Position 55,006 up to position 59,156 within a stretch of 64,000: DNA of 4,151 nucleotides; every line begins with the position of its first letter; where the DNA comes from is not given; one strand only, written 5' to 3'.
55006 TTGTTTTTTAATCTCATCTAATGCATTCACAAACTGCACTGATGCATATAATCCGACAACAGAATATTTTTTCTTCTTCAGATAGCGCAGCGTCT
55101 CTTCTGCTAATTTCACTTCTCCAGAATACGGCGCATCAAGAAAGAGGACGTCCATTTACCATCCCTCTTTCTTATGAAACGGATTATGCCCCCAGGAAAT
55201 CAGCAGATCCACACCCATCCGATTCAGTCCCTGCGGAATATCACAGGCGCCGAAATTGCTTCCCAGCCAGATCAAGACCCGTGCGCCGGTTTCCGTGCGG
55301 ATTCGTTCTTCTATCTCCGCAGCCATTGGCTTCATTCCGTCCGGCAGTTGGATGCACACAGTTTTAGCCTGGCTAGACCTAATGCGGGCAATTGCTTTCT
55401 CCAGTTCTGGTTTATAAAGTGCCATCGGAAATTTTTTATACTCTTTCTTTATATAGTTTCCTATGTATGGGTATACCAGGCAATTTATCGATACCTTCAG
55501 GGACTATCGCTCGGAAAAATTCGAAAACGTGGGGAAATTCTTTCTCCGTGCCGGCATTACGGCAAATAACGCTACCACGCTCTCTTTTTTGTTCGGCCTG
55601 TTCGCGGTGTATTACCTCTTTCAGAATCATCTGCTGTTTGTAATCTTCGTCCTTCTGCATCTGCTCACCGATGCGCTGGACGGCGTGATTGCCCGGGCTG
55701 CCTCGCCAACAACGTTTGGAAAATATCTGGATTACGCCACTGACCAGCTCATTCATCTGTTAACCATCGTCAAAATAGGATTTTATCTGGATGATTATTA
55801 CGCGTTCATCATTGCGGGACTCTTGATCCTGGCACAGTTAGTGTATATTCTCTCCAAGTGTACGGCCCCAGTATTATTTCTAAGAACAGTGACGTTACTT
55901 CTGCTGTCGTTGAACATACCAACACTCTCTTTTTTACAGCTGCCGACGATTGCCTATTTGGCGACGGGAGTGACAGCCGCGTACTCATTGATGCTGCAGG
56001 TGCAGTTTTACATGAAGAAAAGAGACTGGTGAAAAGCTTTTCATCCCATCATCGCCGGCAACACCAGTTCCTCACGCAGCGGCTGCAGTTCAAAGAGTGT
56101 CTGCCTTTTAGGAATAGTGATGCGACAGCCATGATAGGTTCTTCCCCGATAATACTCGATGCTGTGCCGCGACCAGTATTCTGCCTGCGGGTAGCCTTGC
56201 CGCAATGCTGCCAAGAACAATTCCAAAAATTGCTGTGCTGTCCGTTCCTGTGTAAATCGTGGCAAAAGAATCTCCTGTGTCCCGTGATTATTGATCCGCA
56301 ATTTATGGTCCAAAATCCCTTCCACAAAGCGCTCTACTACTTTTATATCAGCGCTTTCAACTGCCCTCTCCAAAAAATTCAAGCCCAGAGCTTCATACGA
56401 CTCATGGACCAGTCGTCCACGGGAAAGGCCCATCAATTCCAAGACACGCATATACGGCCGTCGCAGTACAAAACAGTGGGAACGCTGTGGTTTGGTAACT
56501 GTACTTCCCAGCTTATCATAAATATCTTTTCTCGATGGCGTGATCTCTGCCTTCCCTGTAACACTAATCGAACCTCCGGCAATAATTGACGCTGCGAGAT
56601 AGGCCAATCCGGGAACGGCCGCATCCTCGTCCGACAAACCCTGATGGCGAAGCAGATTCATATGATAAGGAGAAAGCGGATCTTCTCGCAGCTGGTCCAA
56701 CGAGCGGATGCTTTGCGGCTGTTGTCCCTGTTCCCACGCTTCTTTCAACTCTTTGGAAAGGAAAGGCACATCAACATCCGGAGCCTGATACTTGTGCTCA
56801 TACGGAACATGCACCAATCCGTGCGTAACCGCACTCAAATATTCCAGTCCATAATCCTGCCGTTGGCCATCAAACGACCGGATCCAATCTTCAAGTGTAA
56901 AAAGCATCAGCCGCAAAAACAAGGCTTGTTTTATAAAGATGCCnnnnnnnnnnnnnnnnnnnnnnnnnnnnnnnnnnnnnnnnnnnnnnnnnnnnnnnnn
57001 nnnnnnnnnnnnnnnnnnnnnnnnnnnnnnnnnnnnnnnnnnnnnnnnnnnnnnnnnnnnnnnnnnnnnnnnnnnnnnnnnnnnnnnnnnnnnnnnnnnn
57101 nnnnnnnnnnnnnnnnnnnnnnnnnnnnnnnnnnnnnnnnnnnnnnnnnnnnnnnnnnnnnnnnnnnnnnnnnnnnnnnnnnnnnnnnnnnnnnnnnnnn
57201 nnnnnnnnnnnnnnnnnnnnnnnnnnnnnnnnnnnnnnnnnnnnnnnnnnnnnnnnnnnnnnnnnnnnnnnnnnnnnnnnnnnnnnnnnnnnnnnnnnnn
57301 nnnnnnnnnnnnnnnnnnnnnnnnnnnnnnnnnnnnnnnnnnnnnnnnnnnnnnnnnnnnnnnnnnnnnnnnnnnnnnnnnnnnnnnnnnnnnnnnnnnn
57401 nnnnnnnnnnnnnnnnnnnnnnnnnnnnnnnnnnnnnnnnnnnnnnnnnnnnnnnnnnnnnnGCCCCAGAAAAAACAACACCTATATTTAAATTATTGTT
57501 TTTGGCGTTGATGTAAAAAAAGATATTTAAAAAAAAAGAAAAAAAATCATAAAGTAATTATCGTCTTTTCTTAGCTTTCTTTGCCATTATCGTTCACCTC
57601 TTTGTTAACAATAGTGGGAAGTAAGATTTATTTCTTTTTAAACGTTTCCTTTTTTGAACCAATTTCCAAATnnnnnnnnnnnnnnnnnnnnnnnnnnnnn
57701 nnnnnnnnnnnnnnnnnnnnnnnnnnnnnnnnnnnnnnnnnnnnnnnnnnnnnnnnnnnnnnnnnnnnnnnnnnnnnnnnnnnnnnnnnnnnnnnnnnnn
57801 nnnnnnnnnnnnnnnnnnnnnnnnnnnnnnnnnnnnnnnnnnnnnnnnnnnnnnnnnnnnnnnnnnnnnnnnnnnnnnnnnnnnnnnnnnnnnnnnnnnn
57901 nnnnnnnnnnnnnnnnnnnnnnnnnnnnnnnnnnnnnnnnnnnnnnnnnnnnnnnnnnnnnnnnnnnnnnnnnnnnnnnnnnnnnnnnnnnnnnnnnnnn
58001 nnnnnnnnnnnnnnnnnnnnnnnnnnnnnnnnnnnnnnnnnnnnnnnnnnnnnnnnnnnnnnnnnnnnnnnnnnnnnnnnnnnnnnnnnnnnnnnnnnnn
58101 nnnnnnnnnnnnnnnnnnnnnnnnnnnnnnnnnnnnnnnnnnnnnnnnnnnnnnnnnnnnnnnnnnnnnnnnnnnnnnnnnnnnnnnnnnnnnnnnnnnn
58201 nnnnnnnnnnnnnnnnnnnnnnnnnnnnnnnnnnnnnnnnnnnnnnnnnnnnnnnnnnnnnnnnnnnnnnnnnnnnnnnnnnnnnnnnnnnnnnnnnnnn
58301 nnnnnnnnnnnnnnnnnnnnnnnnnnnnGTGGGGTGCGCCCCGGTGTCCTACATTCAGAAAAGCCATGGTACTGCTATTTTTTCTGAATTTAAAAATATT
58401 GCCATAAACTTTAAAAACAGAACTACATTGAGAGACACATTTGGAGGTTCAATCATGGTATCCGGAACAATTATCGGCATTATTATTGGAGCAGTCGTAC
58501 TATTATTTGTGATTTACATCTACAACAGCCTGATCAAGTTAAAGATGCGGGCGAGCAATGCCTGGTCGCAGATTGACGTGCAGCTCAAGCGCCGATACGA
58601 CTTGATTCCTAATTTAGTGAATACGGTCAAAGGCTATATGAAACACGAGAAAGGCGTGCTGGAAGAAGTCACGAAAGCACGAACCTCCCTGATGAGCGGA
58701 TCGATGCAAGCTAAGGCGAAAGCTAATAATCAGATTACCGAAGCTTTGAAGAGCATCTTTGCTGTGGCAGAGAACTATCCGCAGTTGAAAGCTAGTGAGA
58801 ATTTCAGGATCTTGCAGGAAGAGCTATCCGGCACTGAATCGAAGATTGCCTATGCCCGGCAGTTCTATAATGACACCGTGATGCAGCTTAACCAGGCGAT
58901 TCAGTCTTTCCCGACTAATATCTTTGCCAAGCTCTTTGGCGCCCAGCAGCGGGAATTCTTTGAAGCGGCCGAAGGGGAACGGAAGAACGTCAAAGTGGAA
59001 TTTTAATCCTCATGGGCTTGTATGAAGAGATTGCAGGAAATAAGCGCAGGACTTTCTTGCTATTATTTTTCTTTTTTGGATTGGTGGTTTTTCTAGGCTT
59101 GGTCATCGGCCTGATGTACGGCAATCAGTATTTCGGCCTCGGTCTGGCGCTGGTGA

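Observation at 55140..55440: Dph2 encoded as two cistrons joined by TAA-ATG at the domain 1/2 boundary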

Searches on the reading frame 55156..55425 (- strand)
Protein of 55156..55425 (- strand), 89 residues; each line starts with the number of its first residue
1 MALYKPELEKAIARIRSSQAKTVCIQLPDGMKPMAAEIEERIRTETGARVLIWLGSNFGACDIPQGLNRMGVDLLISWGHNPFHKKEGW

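Call 3: search_protein_families(library=pfam, proteins=[window:55156-55425:-], max_evalue=0.01)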
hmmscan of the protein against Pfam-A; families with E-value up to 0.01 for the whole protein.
window:55156-55425:- (89 aa): 1 family
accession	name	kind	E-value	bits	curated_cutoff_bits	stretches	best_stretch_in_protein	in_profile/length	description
PF01866.22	Diphthamide_syn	-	1.3e-09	38.4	33.2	1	27-85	1-59/302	Putative diphthamide synthesis protein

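Call 4: search_protein_families(library=ncbifam, proteins=[window:55156-55425:-], max_evalue=0.01)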
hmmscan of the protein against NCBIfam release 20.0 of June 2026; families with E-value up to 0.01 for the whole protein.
window:55156-55425:- (89 aa): 2 families
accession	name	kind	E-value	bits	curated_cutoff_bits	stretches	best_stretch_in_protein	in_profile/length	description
TIGR00322.1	diphth2_R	domain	7.5e-18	65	35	1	5-85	2-84/320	diphthamide biosynthesis enzyme Dph1/Dph2 domain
TIGR03682.1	arCOG04112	equivalog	3.9e-15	55.9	202.8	1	20-85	2-66/308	diphthamide biosynthesis enzyme Dph2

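Call 36: find_homologous_proteins(query=window:55159-55425:-, max_evalue=0.001)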
Query window:55159-55425:- (89 aa): 494 proteins with E <= 0.001 among 494 candidates; the best 120 are listed.
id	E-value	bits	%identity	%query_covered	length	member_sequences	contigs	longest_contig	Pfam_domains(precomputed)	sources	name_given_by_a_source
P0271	3.8e-54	198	100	100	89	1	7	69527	PF01866.23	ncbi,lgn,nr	ncbi:diphthamide synthesis protein [Candidatus Woesearchaeota archaeon]|nr:diphthamide synthesis pro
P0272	6.2e-45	169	83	100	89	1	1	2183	PF01866.23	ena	-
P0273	1.3e-43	165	83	100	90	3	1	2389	PF01866.23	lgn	-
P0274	1.2e-42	162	81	100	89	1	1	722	PF01866.23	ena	-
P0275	3.5e-42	160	81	100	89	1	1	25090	PF01866.23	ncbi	-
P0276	4.0e-42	160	80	100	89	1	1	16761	PF01866.23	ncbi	-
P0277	4.1e-42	160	83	98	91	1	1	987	PF01866.23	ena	-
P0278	5.6e-42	159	83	98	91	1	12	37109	PF01866.23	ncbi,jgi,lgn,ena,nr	ncbi:diphthamide synthesis protein [Candidatus Woesearchaeota archaeon]|nr:diphthamide synthesis pro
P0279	8.8e-42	159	78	100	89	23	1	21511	PF01866.23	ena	-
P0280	1.3e-41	158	81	100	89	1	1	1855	PF01866.23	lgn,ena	-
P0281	1.5e-41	158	76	100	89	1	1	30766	PF01866.23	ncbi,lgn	-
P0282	2.4e-41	157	78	100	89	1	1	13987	PF01866.23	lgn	-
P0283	3.0e-41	157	81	100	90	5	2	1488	PF01866.23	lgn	-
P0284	3.4e-41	157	79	100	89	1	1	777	PF01866.23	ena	-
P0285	4.3e-41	157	82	100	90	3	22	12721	PF01866.23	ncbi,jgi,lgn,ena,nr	ncbi:MAG: hypothetical protein A3B17_01685 [Candidatus Yanofskybacteria bacterium RIFCSPLOWO2_01_FUL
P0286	4.6e-41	157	78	100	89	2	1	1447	PF01866.23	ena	-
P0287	6.3e-41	156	79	100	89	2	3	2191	PF01866.23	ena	-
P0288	6.4e-41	156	76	100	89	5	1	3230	PF01866.23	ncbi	-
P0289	6.5e-41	156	79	100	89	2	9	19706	PF01866.23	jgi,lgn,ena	-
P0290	7.5e-41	156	81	99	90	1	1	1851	PF01866.23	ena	-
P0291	1.2e-40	155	81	99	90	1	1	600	PF01866.23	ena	-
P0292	1.7e-40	155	80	100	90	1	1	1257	PF01866.23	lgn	-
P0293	2.5e-40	154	78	100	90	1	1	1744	PF01866.23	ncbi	-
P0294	3.0e-40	154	82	96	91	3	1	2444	PF01866.23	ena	-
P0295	3.6e-40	154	79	100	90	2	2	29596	PF01866.23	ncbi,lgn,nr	ncbi:diphthamide synthesis protein [Candidatus Woesearchaeota archaeon]|nr:diphthamide synthesis pro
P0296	6.2e-40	153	78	100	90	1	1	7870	PF01866.23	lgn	-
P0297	6.4e-40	153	75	100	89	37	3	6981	PF01866.23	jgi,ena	-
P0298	6.4e-40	153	74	100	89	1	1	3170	PF01866.23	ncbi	-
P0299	6.5e-40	153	79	100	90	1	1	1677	PF01866.23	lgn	-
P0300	6.8e-40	153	75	100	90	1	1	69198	PF01866.23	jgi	jgi:diphthamide biosynthesis enzyme Dph1/Dph2-like protein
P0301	6.8e-40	153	78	100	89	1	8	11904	PF01866.23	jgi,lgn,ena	-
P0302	7.0e-40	153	74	100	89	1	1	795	PF01866.23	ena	-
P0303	8.0e-40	153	76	100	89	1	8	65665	PF01866.23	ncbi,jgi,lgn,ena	-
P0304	8.8e-40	152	76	100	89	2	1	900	PF01866.23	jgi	-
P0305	9.0e-40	152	73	100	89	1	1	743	PF01866.23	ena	-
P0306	9.2e-40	152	80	100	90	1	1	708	PF01866.23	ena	-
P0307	9.9e-40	152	78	100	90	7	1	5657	PF01866.23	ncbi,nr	ncbi:diphthamide synthesis protein [Candidatus Woesearchaeota archaeon]|nr:diphthamide synthesis pro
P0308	1.1e-39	152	77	99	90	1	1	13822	PF01866.23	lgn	-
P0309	1.2e-39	152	76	100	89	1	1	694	PF01866.23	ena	-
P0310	1.3e-39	152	72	100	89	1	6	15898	PF01866.23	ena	-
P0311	1.3e-39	152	76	100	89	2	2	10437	PF01866.23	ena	-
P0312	1.3e-39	152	74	100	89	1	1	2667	PF01866.23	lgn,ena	-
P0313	1.3e-39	152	73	100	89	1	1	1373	PF01866.23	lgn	-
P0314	1.6e-39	152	76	99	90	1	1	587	PF01866.23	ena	-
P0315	1.6e-39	152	80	99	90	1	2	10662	PF01866.23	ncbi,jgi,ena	-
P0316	1.9e-39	151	75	100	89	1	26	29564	PF01866.23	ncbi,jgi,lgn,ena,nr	ncbi:TPA: hypothetical protein HA242_07520 [Candidatus Woesearchaeota archaeon]|nr:hypothetical prot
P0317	2.2e-39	151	78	100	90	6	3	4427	PF01866.23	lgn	-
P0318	2.4e-39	151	75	100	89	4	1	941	PF01866.23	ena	-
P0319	3.2e-39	151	79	100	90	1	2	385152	PF01866.23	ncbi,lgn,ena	-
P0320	3.3e-39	151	76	100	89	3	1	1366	PF01866.23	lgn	-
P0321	3.4e-39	151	78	100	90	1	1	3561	PF01866.23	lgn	-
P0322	3.5e-39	151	76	100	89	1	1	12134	PF01866.23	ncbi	-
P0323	3.5e-39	151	74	100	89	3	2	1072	PF01866.23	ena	-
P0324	3.8e-39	150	78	99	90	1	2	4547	PF01866.23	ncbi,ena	-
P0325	3.9e-39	150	78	99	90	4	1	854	PF01866.23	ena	-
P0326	4.1e-39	150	76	100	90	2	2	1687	PF01866.23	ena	-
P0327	4.2e-39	150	78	100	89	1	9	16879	PF01866.23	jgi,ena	-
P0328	4.3e-39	150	76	100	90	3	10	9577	PF01866.23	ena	-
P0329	5.0e-39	150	75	100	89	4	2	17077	PF01866.23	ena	-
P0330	5.2e-39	150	74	100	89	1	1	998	PF01866.23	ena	-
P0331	5.5e-39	150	78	100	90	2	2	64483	PF01866.23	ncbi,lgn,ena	-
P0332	5.6e-39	150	77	100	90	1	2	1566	PF01866.23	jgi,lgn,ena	-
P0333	5.8e-39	150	78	100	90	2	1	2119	PF01866.23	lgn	-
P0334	5.8e-39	150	78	100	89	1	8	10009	PF01866.23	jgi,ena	-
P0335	6.3e-39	150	76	100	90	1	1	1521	PF01866.23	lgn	-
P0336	6.6e-39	150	76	100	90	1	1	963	PF01866.23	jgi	jgi:diphthamide biosynthesis enzyme Dph1/Dph2-like protein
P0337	6.7e-39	150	76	100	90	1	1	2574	PF01866.23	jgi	jgi:diphthamide biosynthesis enzyme Dph1/Dph2-like protein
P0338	6.8e-39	150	75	100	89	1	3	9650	PF01866.23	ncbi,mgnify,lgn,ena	ncbi:MAG: diphthamide synthesis protein [Nanoarchaeota archaeon]|mgnify:CR=1 FL=1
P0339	7.8e-39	149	78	100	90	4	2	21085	PF01866.23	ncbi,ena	-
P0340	8.1e-39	149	73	100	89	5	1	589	PF01866.23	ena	-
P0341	8.5e-39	149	77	100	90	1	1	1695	PF01866.23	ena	-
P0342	8.6e-39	149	76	100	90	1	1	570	PF01866.23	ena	-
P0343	9.4e-39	149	73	100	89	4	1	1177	PF01866.23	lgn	-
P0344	9.6e-39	149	76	100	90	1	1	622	PF01866.23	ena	-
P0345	9.6e-39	149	77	98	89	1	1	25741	PF01866.23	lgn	-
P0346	1.0e-38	149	74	100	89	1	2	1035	PF01866.23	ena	-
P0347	1.0e-38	149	76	98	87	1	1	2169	PF01866.23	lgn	-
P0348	1.3e-38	149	72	100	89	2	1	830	PF01866.23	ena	-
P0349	1.3e-38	149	75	98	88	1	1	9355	PF01866.23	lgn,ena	-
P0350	2.1e-38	148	73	100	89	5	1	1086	PF01866.23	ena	-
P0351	2.2e-38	148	76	100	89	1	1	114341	PF01866.23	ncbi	-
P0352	2.3e-38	148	77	98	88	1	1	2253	PF01866.23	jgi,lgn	-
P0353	3.5e-38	147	74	100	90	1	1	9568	PF01866.23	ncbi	-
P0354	5.3e-38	147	72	100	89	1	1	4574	PF01866.23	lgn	-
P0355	5.3e-38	147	78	100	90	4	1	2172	PF01866.23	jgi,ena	-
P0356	6.3e-38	147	77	100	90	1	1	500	PF01866.23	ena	-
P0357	6.5e-38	146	74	100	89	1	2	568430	PF01866.23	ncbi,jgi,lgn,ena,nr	ncbi:hypothetical protein COV20_03175 [Candidatus Woesearchaeota archaeon CG10_big_fil_rev_8_21_14_0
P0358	6.5e-38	146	74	100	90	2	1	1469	PF01866.23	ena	-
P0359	6.9e-38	146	72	100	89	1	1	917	PF01866.23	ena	-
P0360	7.4e-38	146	74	100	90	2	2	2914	PF01866.23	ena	-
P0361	7.8e-38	146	72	100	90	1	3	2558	PF01866.23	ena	-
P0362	8.1e-38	146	74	99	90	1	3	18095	PF01866.23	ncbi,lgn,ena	-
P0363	8.5e-38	146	74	100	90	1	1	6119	PF01866.23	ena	-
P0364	8.7e-38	146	73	100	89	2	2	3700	PF01866.23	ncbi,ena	-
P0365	1.2e-37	146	71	100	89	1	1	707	PF01866.23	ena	-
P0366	1.3e-37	146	72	100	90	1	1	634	PF01866.23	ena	-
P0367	1.6e-37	145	73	99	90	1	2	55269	PF01866.23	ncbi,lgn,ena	ncbi:MAG: diphthamide synthesis protein [Nanoarchaeota archaeon]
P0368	1.9e-37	145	73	100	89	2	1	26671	PF01866.23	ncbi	ncbi:MAG: diphthamide synthesis protein [Nanoarchaeota archaeon]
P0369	1.9e-37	145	73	100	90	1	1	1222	PF01866.23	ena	-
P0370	2.4e-37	145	73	100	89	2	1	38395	PF01866.23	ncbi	-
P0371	2.6e-37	145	74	100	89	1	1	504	PF01866.23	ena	-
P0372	2.6e-37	145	74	100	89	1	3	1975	PF01866.23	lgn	-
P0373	2.7e-37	144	77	100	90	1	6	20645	PF01866.23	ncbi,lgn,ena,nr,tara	ncbi:TPA: hypothetical protein HA278_01905 [Candidatus Woesearchaeota archaeon]|nr:hypothetical prot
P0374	3.0e-37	144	73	100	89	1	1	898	PF01866.23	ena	-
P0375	3.2e-37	144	73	100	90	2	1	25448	PF01866.23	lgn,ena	-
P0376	3.3e-37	144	70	100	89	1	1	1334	PF01866.23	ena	-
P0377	3.8e-37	144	69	100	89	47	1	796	PF01866.23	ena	-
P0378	4.1e-37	144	74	100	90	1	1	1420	PF01866.23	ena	-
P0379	4.2e-37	144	72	100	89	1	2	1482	PF01866.23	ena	-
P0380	4.5e-37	144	76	100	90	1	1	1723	PF01866.23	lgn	-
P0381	4.7e-37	144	73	100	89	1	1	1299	PF01866.23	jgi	jgi:2-(3-amino-3-carboxypropyl)histidine synthase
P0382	5.8e-37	143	70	99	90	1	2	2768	PF01866.23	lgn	-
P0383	6.2e-37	143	76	100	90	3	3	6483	PF01866.23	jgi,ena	-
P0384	6.4e-37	143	73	100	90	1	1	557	PF01866.23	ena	-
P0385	7.2e-37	143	74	100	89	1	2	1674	PF01866.23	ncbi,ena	-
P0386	7.3e-37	143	74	100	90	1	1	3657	PF01866.23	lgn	-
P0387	7.4e-37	143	73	100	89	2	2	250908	PF01866.23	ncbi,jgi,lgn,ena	-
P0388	7.5e-37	143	72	100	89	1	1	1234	PF01866.23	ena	-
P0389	8.2e-37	143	73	100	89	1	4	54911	PF01866.23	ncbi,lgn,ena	-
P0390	8.3e-37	143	73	100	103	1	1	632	PF01866.23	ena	-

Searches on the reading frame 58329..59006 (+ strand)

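Call 65: search_protein_families(library=ncbifam, proteins=[window:58329-59006:+], max_evalue=0.001)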
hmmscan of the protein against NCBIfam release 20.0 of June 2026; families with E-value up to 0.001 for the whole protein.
window:58329-59006:+ (225 aa): 1 family
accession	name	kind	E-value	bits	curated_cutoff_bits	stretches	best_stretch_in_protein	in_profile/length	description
NF040966.1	MamQ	equivalog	1.1e-22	80.6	250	1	56-216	7-192/221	magnetosome protein MamQ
